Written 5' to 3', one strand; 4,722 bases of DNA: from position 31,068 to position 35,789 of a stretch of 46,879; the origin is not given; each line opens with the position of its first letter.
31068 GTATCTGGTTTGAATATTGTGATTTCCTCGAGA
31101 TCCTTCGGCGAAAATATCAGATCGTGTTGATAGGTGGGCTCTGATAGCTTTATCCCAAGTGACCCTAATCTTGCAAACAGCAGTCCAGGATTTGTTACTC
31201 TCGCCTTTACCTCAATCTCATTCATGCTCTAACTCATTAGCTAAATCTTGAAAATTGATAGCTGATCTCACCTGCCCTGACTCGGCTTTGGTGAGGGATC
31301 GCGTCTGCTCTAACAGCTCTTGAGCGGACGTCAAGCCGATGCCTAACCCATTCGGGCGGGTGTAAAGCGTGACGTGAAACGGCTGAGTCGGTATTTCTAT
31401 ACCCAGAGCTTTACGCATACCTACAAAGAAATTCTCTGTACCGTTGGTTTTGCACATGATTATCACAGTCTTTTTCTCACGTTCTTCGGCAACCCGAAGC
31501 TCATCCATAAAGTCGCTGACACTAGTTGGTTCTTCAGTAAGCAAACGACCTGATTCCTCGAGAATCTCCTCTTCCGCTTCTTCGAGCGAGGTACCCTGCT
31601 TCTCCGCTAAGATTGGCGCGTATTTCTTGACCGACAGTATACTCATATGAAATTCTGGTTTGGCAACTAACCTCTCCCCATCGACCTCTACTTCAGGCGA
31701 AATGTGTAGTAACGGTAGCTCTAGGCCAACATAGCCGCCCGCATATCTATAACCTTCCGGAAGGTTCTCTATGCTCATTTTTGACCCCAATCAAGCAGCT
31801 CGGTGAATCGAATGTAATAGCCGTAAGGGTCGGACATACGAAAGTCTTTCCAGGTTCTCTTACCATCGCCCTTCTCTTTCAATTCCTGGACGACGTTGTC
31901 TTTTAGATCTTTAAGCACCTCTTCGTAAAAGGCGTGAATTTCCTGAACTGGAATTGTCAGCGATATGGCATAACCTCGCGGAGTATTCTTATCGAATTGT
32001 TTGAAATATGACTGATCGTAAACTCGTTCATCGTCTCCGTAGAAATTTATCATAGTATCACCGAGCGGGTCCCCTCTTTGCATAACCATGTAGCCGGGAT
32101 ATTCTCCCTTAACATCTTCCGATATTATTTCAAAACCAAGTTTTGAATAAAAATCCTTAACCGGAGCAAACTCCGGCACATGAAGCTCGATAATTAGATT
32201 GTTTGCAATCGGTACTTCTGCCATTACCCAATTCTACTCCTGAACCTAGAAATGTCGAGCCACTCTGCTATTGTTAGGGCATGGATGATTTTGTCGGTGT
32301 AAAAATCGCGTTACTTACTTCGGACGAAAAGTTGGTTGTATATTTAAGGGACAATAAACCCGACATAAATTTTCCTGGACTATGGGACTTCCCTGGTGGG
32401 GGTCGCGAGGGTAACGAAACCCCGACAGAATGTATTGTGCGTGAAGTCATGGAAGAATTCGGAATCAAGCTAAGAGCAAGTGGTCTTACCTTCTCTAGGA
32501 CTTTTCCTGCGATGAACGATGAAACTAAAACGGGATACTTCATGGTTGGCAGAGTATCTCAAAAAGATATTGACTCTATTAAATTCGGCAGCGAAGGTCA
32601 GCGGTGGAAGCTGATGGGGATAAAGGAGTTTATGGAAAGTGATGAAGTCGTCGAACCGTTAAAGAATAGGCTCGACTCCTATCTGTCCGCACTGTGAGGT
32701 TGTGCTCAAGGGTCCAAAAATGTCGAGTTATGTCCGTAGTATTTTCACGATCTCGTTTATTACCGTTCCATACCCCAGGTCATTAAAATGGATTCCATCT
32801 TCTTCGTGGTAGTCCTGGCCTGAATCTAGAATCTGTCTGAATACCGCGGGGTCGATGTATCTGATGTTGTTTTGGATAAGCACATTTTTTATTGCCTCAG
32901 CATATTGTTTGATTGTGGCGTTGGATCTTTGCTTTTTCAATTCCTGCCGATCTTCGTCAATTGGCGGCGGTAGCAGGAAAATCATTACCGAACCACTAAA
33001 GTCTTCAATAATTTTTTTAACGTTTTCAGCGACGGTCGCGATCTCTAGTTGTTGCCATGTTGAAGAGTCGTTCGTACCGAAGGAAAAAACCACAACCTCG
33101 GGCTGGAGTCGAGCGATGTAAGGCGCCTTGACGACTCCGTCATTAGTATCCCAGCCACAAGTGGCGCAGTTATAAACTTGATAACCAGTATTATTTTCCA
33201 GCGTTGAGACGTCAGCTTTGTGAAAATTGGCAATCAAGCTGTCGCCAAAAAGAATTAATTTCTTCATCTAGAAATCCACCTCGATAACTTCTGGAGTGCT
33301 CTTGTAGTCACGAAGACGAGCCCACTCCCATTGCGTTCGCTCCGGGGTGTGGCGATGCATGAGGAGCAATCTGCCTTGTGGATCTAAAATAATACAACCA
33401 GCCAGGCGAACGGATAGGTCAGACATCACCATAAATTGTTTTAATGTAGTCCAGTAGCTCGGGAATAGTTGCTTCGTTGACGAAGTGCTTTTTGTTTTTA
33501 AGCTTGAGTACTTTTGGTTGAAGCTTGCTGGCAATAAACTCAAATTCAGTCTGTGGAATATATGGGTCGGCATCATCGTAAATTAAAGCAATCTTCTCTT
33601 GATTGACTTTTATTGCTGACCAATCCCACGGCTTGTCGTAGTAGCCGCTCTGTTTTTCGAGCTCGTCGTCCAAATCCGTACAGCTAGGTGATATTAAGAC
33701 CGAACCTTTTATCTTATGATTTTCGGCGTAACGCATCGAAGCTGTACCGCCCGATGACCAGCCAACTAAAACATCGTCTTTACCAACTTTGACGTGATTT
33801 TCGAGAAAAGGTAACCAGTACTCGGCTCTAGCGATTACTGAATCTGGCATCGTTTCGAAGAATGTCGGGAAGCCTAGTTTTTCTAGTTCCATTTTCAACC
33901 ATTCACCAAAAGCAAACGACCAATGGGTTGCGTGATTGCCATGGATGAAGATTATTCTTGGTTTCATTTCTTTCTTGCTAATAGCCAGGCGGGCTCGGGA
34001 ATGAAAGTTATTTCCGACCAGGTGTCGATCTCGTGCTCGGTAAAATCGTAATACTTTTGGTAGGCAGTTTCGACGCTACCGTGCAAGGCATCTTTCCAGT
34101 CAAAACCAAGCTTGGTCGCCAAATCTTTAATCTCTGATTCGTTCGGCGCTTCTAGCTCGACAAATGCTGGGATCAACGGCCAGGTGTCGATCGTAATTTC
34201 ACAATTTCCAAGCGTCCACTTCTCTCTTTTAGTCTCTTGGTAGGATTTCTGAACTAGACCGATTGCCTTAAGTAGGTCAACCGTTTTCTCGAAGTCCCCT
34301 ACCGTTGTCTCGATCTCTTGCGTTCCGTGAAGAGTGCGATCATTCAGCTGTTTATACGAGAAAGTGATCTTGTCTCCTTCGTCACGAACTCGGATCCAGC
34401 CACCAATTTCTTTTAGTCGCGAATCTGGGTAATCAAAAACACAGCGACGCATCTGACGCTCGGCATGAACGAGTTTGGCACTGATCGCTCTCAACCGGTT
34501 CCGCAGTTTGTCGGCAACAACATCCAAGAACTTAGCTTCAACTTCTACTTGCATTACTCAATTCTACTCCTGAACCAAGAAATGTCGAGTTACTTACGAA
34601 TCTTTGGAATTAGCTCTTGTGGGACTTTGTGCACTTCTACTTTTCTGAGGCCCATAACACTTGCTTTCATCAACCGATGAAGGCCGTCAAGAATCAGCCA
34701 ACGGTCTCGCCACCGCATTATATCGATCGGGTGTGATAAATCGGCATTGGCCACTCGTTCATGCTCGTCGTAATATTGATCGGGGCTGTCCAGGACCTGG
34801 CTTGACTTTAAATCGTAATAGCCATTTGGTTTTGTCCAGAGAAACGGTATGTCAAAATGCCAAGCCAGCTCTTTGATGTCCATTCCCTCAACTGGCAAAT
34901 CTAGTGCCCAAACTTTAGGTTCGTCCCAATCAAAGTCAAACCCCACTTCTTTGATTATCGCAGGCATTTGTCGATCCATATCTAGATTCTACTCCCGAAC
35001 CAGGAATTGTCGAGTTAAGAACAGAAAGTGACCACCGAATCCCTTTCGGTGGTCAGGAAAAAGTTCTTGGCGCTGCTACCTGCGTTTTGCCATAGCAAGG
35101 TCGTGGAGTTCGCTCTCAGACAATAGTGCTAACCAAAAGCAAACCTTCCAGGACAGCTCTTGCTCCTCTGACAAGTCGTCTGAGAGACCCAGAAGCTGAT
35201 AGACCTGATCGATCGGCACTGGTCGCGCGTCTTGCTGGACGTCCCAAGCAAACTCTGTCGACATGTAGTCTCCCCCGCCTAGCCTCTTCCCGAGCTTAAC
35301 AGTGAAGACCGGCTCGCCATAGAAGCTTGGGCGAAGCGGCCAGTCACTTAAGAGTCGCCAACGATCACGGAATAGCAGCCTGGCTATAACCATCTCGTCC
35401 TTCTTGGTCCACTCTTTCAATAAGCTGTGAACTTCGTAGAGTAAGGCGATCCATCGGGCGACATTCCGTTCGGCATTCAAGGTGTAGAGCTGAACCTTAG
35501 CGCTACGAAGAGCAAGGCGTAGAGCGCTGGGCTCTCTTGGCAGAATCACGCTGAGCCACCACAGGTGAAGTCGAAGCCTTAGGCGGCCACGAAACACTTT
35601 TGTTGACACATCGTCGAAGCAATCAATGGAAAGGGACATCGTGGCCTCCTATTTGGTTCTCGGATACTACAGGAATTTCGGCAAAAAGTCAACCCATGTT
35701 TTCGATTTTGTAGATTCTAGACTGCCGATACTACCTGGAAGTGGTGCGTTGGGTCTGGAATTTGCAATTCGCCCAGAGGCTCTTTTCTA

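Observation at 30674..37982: Dense island of nucleotide-directed hydrolases with no obvious pathway logic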

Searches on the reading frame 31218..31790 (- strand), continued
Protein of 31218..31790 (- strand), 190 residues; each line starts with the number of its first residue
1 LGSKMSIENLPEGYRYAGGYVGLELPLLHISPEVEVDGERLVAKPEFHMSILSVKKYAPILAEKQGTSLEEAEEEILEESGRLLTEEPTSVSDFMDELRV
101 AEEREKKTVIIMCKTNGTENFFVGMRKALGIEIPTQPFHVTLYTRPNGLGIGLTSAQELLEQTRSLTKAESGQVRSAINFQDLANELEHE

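Call 85: search_protein_families(library=pfam, max_evalue=0.001, proteins=[L093:6398-7015:+, L093:8844-9518:+, L095:10537-10995:+])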
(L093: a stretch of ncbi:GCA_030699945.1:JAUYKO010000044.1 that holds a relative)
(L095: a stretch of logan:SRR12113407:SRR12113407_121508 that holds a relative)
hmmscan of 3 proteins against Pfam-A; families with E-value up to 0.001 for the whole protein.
L093:6398-7015:+ (205 aa): 2 families
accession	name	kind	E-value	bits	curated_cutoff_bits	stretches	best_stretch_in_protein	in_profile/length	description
PF02142.27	MGS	-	7e-21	74.6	24.1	1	23-135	3-93/94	MGS-like domain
PF01808.24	AICARFT_IMPCHas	-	9.7e-11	42.1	25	1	141-202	1-60/311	AICARFT/IMPCHase bienzyme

L093:8844-9518:+ (224 aa): 2 families
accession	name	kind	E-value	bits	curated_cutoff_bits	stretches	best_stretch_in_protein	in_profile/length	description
PF01427.22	Peptidase_M15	-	1.4e-07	31.9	27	1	117-207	94-190/199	D-ala-D-ala dipeptidase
PF02557.22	VanY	-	1.2e-06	28.8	25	1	59-201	11-129/132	D-alanyl-D-alanine carboxypeptidase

L095:10537-10995:+ (152 aa): 1 family
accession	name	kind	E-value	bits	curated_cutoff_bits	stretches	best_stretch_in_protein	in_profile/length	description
PF18931.5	DUF5680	-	2e-27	96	25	1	46-150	1-104/104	Domain of unknown function (DUF5680)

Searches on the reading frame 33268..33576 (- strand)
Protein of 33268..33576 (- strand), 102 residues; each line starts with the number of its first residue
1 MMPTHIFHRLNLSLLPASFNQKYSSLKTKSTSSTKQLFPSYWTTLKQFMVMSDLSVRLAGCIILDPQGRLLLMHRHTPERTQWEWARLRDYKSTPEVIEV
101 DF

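Call 3: search_protein_families(library=pfam, max_evalue=0.01, proteins=[window:33268-33576:-])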
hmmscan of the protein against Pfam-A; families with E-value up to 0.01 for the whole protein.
window:33268-33576:- (102 aa): 0 families

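Call 22: search_protein_families(library=pfam, max_evalue=5, proteins=[window:33268-33576:-])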
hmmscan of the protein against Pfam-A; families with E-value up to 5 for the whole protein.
window:33268-33576:- (102 aa): 1 family
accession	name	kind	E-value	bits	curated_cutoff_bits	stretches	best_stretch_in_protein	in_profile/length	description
PF00293.34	NUDIX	-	0.061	13.8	21.1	1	59-84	6-32/134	NUDIX domain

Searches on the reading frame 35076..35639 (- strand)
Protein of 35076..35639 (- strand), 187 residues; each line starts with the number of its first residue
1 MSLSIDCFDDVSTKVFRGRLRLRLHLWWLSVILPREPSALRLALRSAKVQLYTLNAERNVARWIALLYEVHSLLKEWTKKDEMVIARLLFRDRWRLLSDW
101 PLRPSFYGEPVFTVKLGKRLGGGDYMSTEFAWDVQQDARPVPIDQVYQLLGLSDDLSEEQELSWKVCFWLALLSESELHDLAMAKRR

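Call 3: search_protein_families(library=pfam, max_evalue=0.01, proteins=[window:35076-35639:-])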
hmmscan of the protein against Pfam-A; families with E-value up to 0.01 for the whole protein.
window:35076-35639:- (187 aa): 0 families

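Call 8: search_protein_families(library=ncbifam, max_evalue=0.01, proteins=[window:35076-35639:-])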
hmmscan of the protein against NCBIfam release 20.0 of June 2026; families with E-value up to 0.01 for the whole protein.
window:35076-35639:- (187 aa): 0 families

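Call 9: search_protein_families(library=padloc, max_evalue=0.01, proteins=[window:35076-35639:-])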
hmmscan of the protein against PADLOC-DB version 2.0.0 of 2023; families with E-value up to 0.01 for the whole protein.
window:35076-35639:- (187 aa): 0 families

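Call 22: search_protein_families(library=pfam, max_evalue=5, proteins=[window:35076-35639:-])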
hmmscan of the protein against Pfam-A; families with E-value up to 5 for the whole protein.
window:35076-35639:- (187 aa): 0 families

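Call 68: search_protein_representatives(protein=window:35076-35639:-)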
Query: 187 residues. Proteins with E-value up to 0.001 (for the whole library): 5; up to 1e-10: 5; up to 1e-30: 2. The best 5 are listed.
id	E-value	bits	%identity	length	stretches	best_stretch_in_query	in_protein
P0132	1.2e-59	217.5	55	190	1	1-184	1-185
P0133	1.2e-38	148.9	48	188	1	1-179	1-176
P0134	1.7e-26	109.3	39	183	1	22-179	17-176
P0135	9.0e-22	93.9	35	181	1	1-184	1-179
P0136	5.6e-17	78.3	37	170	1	26-182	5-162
